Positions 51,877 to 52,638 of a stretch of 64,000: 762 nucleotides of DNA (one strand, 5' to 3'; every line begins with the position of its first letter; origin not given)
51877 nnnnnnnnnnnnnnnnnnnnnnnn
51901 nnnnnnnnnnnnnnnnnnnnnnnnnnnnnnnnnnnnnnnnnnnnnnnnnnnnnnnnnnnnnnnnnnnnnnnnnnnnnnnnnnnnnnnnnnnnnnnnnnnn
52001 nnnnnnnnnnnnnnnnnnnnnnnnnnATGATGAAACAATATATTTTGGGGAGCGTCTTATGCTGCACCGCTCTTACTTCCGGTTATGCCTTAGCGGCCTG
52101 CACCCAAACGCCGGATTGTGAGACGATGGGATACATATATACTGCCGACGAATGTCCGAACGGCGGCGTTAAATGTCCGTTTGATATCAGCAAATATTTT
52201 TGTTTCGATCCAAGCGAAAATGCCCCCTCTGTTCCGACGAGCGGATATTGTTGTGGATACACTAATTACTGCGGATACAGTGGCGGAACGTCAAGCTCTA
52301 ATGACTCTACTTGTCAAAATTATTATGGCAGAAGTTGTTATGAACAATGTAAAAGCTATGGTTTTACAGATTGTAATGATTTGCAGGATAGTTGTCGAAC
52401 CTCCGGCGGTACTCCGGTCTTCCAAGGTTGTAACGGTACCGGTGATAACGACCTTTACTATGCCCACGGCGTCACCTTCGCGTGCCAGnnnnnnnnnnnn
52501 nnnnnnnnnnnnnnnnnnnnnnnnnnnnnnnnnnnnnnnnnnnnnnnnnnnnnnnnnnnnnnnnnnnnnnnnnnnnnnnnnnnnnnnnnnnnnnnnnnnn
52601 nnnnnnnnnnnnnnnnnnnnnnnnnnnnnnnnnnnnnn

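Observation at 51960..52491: Secreted 19-cysteine small protein driven by a near-consensus sigma70 promoter, next to a repeat island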

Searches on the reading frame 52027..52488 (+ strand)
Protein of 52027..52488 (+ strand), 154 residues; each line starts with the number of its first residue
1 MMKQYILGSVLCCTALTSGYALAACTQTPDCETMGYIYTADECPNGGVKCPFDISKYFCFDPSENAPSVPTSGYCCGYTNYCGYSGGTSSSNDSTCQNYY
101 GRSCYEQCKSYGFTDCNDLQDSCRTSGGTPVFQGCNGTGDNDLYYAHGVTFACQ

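Call 4: search_protein_families(library=pfam, proteins=[window:52027-52488:+], max_evalue=10)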
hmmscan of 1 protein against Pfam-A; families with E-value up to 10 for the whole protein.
window:52027-52488:+ (154 aa): 0 families
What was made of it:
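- On Neisseria Opa-like phase-variable multigene family: There is no Pfam match (call 4).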

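Call 5: search_protein_families(library=ncbifam, proteins=[window:52027-52488:+], max_evalue=10)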
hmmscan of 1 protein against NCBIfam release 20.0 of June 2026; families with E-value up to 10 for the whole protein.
window:52027-52488:+ (154 aa): 0 families
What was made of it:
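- On Bacterial metallothionein / metal-storage protein: There is no Pfam or NCBIfam match (calls 4, 5).
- No homology to Omc proteins (calls 4, 5).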

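Call 7: find_homologous_proteins(query=window:52027-52488:+, max_evalue=0.01)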
Query window:52027-52488:+ (154 aa): 36 proteins with E <= 0.01 among 56 candidates.
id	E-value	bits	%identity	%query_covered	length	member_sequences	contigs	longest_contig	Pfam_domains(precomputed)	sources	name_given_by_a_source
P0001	2.2e-79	283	83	99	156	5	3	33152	-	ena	-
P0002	2.2e-71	257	78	95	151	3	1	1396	-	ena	-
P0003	8.3e-69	249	74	99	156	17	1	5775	-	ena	-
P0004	1.0e-66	242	72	100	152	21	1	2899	-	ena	-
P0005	6.8e-66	239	73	99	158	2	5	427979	-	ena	-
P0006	2.6e-65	237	71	99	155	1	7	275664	-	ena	-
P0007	1.3e-64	235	73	98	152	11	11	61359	-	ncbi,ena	-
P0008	4.0e-59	217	74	88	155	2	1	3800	-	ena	-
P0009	1.3e-58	216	56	99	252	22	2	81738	-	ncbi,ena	-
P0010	8.2e-57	210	55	100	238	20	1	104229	-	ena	-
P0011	1.2e-56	209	58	99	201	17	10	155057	-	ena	-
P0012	1.9e-56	209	51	97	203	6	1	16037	-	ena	-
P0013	3.1e-54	201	54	99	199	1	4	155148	-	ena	-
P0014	7.6e-54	200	58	99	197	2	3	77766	-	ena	-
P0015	1.3e-53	199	57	87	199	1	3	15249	-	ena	-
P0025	2.4e-32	130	43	99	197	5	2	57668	-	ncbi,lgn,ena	-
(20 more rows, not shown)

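Call 14: find_encoding_contigs(protein=window:52027-52488:+, flank=6000, max_places=4)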
Protein window:52027-52488:+ (154 aa): no gene with exactly this product is on record in the collection.

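Call 15: find_encoding_contigs(protein=P0005, flank=6000, max_places=3)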
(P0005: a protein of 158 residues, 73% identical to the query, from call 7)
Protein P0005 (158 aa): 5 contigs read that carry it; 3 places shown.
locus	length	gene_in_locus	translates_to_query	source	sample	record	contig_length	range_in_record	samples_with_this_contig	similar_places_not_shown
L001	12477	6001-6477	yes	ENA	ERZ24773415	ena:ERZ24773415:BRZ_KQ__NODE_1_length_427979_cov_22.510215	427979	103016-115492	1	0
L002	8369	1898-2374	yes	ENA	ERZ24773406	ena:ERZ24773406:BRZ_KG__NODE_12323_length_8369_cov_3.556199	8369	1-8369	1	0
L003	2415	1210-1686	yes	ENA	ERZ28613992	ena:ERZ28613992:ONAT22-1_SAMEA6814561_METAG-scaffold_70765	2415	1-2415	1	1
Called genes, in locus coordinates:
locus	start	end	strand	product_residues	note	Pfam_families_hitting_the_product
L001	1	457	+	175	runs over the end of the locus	PF00227:Proteasome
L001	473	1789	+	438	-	PF00493:MCM (faint), PF00004:AAA (weak), PF07728:AAA_5 (faint), PF07724:AAA_2, PF00004:AAA (weak)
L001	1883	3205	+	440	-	PF04055:Radical_SAM, PF06969:HemN_C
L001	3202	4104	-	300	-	-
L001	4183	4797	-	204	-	PF13189:Cytidylate_kin2 (faint), PF13238:AAA_18, PF13671:AAA_33 (weak), PF01202:SKI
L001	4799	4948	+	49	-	-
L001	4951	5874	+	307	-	PF02899:Phage_int_SAM_1, PF13495:Phage_int_SAM_4, PF00589:Phage_integrase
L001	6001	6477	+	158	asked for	-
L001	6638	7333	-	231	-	PF06414:Zeta_toxin, PF13671:AAA_33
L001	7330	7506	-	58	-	-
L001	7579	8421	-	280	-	PF00398:RrnaAD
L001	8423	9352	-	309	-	PF13623:SurA_N_2, PF13624:SurA_N_3, PF09312:SurA_N, PF13616:Rotamase_3, PF13145:Rotamase_2, PF00639:Rotamase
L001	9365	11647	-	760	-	PF03968:LptD_N (weak), PF04453:LptD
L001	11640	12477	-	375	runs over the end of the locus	PF03739:LptF_LptG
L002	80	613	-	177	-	PF13189:Cytidylate_kin2 (faint), PF13238:AAA_18, PF13671:AAA_33 (weak), PF01202:SKI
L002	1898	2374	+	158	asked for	-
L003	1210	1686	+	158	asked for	-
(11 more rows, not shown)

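Call 16: find_encoding_contigs(protein=P0011, flank=6000, max_places=3)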
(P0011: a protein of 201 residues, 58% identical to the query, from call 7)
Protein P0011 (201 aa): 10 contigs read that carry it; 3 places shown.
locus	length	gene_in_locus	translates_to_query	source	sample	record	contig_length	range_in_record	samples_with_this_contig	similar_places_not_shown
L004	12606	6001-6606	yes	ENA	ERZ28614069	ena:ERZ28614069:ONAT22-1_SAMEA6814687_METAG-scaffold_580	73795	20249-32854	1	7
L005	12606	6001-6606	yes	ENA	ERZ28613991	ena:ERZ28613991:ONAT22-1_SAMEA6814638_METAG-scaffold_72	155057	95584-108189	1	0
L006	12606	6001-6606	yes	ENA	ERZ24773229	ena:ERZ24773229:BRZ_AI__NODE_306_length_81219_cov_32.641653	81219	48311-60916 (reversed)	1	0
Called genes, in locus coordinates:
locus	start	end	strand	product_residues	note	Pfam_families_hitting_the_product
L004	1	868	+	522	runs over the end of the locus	PF04349:MdoG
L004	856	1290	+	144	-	-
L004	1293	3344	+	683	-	PF13506:Glyco_transf_21 (weak), PF13632:Glyco_trans_2_3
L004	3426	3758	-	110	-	-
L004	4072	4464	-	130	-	PF00293:NUDIX, PF14815:NUDIX_4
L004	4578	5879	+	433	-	PF07690:MFS_1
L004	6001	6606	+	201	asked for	-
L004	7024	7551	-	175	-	PF14512:TM1586_NiRdase (faint), PF00881:Nitroreductase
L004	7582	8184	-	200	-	-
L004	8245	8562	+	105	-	-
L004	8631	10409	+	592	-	PF03485:Arg_tRNA_synt_N, PF00750:tRNA-synt_1d, PF05746:DALR_1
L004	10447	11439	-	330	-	PF13717:Zn_ribbon_4, PF13719:Zn_ribbon_5 (weak)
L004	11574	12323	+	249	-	PF00005:ABC_tran, PF13304:AAA_21 (faint)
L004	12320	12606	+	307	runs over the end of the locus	PF02687:FtsX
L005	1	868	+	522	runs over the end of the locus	PF04349:MdoG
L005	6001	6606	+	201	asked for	-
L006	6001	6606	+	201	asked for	-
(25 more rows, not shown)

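Call 18: search_protein_representatives(protein=window:52027-52488:+)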
Query: 154 residues. Proteins with E-value up to 0.001 (for the whole library): 173; up to 1e-10: 11; up to 1e-30: 2. The best 150 are listed.
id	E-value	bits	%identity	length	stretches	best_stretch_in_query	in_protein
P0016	4.5e-54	199.2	55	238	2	21-145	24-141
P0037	1.5e-40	155.1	56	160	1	19-154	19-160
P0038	6.1e-23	97.9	42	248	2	12-143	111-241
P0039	1.3e-22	96.8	42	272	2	21-143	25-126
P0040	1.5e-21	93.4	48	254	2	21-142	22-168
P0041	8.6e-18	81.1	47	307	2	21-111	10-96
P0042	1.5e-17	80.4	40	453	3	66-142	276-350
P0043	1.9e-14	70.3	43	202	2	62-154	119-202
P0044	4.4e-13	65.8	44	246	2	21-108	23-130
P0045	5.3e-13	65.5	44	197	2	6-109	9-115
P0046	3.9e-12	62.7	44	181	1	2-139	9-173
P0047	9.7e-10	54.9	52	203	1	2-67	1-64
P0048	3.2e-09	53.2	40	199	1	16-127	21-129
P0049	1.4e-08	51.2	45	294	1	18-94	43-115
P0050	2.0e-08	50.6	43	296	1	12-90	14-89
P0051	2.4e-08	50.4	40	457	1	12-102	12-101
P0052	2.6e-08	50.3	52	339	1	15-62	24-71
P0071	3.8e-07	46.5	44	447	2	20-76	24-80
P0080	1.3e-06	44.8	35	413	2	14-60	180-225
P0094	1.3e-05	41.5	54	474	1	9-60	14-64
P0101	1.8e-05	41.1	44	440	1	9-63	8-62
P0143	2.3e-04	37.5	41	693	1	6-63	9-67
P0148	2.5e-04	37.3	39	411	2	25-60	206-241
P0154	3.0e-04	37.1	39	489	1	2-62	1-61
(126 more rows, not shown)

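Call 20: find_related_loci(query=A1, collection=genome_contigs, flank=4000)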
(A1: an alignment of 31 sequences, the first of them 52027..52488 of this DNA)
Query A1 (154 aa) in genome_contigs; peptide patterns used: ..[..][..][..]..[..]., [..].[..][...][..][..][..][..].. (x = any residue, [..] = any of these).
39 stretches matched a pattern; 30 encode a relative of the query (tblastn E <= 1e-3); 30 distinct loci.
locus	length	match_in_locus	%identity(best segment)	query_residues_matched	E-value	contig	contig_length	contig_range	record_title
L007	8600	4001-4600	55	1-154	1e-60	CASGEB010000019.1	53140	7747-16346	uncultured proteobacterium isolate T5_L3_314314_idba_bin.18 genome assembly, contig: T5_L3_314314_idba_bin.18.fa_scaffol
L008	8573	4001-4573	52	1-147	1e-53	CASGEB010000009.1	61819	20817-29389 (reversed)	uncultured proteobacterium isolate T5_L3_314314_idba_bin.18 genome assembly, contig: T5_L3_314314_idba_bin.18.fa_scaffol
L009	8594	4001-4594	48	1-150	3e-52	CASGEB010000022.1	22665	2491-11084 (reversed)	uncultured proteobacterium isolate T5_L3_314314_idba_bin.18 genome assembly, contig: T5_L3_314314_idba_bin.18.fa_scaffol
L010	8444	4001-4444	76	1-147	1e-71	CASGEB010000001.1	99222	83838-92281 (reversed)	uncultured proteobacterium isolate T5_L3_314314_idba_bin.18 genome assembly, contig: T5_L3_314314_idba_bin.18.fa_scaffol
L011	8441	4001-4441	57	1-154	9e-40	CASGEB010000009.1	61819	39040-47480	uncultured proteobacterium isolate T5_L3_314314_idba_bin.18 genome assembly, contig: T5_L3_314314_idba_bin.18.fa_scaffol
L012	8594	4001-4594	43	1-154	2e-38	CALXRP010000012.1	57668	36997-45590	MAG: uncultured Alphaproteobacteria bacterium isolate BRZ_BN__bin26 genome assembly, contig: BRZ_BN__NODE_656_length_576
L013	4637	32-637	41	1-154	3e-37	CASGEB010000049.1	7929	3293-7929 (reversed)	uncultured proteobacterium isolate T5_L3_314314_idba_bin.18 genome assembly, contig: T5_L3_314314_idba_bin.18.fa_scaffol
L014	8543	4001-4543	49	1-154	2e-36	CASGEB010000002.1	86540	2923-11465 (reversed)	uncultured proteobacterium isolate T5_L3_314314_idba_bin.18 genome assembly, contig: T5_L3_314314_idba_bin.18.fa_scaffol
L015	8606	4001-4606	41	2-154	6e-35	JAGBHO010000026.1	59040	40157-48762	MAG: Alphaproteobacteria bacterium isolate RGIG9125 Water_deer_Rectum.Co__c670921, whole genome shotgun sequence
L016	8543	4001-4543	47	1-154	7e-34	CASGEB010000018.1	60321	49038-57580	uncultured proteobacterium isolate T5_L3_314314_idba_bin.18 genome assembly, contig: T5_L3_314314_idba_bin.18.fa_scaffol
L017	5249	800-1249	43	33-135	4e-32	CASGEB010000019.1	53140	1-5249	uncultured proteobacterium isolate T5_L3_314314_idba_bin.18 genome assembly, contig: T5_L3_314314_idba_bin.18.fa_scaffol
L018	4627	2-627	42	1-154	7e-32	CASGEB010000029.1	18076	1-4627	uncultured proteobacterium isolate T5_L3_314314_idba_bin.18 genome assembly, contig: T5_L3_314314_idba_bin.18.fa_scaffol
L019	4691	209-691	42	21-135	8e-32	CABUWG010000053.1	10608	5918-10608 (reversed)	MAG TPA_asm: uncultured proteobacterium isolate MGYG-HGUT-04444 genome assembly, contig: GUT_GENOME274919_53, whole geno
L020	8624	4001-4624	54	12-136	1e-31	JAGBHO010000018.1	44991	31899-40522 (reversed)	MAG: Alphaproteobacteria bacterium isolate RGIG9125 Water_deer_Rectum.Co__c390728, whole genome shotgun sequence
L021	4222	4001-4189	83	1-63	4e-31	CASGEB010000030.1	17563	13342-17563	uncultured proteobacterium isolate T5_L3_314314_idba_bin.18 genome assembly, contig: T5_L3_314314_idba_bin.18.fa_scaffol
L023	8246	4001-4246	66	69-154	7e-29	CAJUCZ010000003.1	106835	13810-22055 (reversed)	MAG TPA_asm: uncultured Alphaproteobacteria bacterium isolate MGBC133411 genome assembly, contig: MGBC133411.3, whole ge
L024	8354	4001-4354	47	18-139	6e-25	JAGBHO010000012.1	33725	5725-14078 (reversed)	MAG: Alphaproteobacteria bacterium isolate RGIG9125 Water_deer_Rectum.Co__c214795, whole genome shotgun sequence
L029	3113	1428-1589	58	6-60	3e-15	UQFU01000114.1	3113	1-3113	uncultured Alphaproteobacteria bacterium isolate UMGS241 genome assembly, contig: NODE_11455_length_3113_cov_4.941792, w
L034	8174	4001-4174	38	2-59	4e-10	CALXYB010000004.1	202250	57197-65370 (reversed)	MAG: uncultured Alphaproteobacteria bacterium isolate BRZ_DL__bin79 genome assembly, contig: BRZ_DL__NODE_62_length_2022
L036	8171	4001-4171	44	23-71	1e-4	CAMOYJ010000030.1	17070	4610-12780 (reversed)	MAG: uncultured Alphaproteobacteria bacterium isolate SRR873604_bin.135_metaWRAP_v1.3_MAG genome assembly, contig: NODE_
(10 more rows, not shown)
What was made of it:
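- Seven loci sit at contig ends, as expected for repeats (call 20).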

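Call 27: search_protein_families(library=pfam, proteins=[P0042, P0047, P0049, P0051, P0071, P0080, P0094, P0101, P0143, P0148], max_evalue=0.01)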
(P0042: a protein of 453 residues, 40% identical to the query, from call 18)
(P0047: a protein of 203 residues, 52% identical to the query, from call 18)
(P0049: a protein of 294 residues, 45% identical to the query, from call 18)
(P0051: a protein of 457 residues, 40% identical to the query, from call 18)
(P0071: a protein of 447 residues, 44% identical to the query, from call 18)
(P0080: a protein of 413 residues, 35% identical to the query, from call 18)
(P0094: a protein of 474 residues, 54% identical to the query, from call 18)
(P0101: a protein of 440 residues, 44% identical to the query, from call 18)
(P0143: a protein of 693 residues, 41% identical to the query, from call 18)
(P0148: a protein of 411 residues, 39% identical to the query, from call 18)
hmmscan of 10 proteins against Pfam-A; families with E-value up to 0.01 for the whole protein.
P0042 (453 aa): 0 families

P0047 (203 aa): 1 family
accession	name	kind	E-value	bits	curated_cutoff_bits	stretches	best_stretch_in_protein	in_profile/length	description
PF07603.17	Lcl_C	-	3.5e-05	24.5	34.9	1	111-196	23-114/117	Lcl C-terminal domain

P0049 (294 aa): 1 family
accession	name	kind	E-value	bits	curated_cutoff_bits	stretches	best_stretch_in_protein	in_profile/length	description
PF07603.17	Lcl_C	-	0.0016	19.2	34.9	0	150-291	23-116/117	Lcl C-terminal domain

P0051 (457 aa): 2 families
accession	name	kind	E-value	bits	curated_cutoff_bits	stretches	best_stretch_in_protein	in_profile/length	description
PF02646.22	RmuC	-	3e-55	187.8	26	1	170-433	37-285/291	RmuC family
PF07603.17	Lcl_C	-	0.0037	18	34.9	1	123-167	20-65/117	Lcl C-terminal domain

P0071 (447 aa): 1 family
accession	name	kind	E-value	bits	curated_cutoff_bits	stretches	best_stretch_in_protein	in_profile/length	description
PF07603.17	Lcl_C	-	0.00083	20.1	34.9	1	107-244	5-104/117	Lcl C-terminal domain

P0080 (413 aa): 0 families

P0094 (474 aa): 0 families

P0101 (440 aa): 2 families
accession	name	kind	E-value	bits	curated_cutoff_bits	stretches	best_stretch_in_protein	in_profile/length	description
PF13306.12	LRR_5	-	2.6e-12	47.2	27.7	2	298-404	5-104/127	BspA type Leucine rich repeat region (6 copies)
PF03382.20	DUF285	-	1.6e-10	41.2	25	1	228-334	6-116/120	Mycoplasma protein of unknown function, DUF285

P0143 (693 aa): 1 family
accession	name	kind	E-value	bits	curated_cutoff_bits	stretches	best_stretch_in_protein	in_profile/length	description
PF07603.17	Lcl_C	-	2.1e-24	86.5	34.9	3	399-484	38-116/117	Lcl C-terminal domain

P0148 (411 aa): 0 families

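Call 32: predict_structure(alignment_id=A1)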
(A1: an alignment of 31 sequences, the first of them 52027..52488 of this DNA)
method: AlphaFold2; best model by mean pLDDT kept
length: 154 residues; sequences in the alignment: 31
mean_pLDDT: 65.3   pTM: 0.46
mean pLDDT of the five models: 65.3, 58.0, 54.8, 49.8, 45.5
residues with pLDDT >= 90: 6; 70-90: 59; 50-70: 54; < 50: 35
segments of 3 or more residues with pLDDT < 50: 1-22, 57-64, 81-83
pLDDT, mean of each block of 10 residues (from residue 1): 40 36 51 62 59 52 55 77 57 79 84 86 90 74 66 89
secondary structure, 60 per line:
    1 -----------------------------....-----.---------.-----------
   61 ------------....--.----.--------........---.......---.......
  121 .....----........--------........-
elements in order: H30-33 E73-76 H93-100 H104-110 H116-125 E130-137 E146-153

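Call 36: search_solved_structures(query=A1, max_evalue=1)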
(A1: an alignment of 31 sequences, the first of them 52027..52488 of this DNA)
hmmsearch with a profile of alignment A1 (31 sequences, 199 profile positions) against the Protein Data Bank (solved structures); distinct sequences matched with E-value up to 1: 3.
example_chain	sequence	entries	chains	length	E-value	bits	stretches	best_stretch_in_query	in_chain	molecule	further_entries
8ecz_H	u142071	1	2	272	0.073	16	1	65-132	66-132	4C1 Fab heavy chain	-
1e0f_I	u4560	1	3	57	0.078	15.9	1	81-114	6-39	HAEMADIN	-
8ed1_H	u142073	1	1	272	0.13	15.2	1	65-134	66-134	5C1 Fab heavy chain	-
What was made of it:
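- There was a weak, non-significant profile match to the leech inhibitor haemadin (E = 0.078, call 36).
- Tried and rejected: The PDB sequence profile search, which gave only chance-level hits (call 36).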
